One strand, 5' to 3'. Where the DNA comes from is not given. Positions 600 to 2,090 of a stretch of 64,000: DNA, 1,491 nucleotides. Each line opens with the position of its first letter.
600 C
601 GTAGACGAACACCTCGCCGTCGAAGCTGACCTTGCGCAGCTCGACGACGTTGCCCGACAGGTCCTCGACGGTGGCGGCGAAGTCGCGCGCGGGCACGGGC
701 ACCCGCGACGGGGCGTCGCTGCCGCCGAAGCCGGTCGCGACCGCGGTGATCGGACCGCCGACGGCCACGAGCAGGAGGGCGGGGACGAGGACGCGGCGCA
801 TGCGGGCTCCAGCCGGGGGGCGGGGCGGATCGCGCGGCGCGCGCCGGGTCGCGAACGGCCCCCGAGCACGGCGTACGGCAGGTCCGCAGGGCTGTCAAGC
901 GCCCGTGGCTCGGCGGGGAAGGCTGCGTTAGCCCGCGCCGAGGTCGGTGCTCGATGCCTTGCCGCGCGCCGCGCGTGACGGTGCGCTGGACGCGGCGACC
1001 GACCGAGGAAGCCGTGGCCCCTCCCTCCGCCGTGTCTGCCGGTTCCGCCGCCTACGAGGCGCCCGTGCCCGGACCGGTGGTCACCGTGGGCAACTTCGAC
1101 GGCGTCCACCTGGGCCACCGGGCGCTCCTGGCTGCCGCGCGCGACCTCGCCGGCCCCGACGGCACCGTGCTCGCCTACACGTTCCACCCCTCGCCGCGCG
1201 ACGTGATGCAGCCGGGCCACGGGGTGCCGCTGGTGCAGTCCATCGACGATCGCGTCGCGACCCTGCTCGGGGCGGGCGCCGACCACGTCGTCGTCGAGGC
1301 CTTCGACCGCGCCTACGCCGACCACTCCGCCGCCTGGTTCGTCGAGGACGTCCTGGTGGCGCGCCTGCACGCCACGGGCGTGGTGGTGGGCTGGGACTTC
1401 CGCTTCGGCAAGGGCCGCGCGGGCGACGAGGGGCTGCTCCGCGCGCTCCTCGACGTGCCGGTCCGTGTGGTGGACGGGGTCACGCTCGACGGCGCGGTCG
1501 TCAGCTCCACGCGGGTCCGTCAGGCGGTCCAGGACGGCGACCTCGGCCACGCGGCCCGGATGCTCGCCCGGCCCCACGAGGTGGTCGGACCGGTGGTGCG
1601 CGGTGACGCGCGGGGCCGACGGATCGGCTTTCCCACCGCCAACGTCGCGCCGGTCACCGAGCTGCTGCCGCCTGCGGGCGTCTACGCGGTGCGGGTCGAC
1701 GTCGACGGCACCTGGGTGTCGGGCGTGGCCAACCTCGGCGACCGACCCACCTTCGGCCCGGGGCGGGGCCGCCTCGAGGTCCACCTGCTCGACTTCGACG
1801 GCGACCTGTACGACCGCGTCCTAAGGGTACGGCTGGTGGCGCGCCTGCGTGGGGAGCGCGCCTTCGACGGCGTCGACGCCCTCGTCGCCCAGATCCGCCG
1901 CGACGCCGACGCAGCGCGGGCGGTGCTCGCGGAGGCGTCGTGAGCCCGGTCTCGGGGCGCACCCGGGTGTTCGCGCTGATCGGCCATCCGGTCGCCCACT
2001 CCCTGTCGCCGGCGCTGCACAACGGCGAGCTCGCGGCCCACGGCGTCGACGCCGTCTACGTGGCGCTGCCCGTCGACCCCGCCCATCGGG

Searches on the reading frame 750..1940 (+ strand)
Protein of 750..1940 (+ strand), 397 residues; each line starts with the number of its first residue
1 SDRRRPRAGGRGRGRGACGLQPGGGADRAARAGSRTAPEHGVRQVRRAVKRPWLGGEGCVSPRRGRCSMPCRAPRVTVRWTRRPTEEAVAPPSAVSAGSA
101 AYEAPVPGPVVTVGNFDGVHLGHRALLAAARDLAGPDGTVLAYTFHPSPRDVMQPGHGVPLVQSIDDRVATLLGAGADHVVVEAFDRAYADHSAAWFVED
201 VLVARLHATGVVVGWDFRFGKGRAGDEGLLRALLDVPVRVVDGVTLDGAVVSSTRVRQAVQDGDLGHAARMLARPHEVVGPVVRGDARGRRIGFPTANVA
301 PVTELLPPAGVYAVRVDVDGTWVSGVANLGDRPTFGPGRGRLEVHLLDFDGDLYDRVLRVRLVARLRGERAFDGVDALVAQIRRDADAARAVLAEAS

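Call 71: search_protein_families(library=pfam, proteins=[window:750-1940:+], max_evalue=0.001)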
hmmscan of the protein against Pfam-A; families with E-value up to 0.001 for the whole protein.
window:750-1940:+ (397 aa): 3 families
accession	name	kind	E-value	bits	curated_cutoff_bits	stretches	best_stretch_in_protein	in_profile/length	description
PF01687.23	Flavokinase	-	1.8e-39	135.2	19.6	1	272-393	1-124/124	Riboflavin kinase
PF06574.18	FAD_syn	-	3.1e-35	121.8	27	1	109-255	8-158/158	FAD synthetase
PF01467.32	CTP_transf_like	-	8.2e-05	23.3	21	1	111-258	1-132/133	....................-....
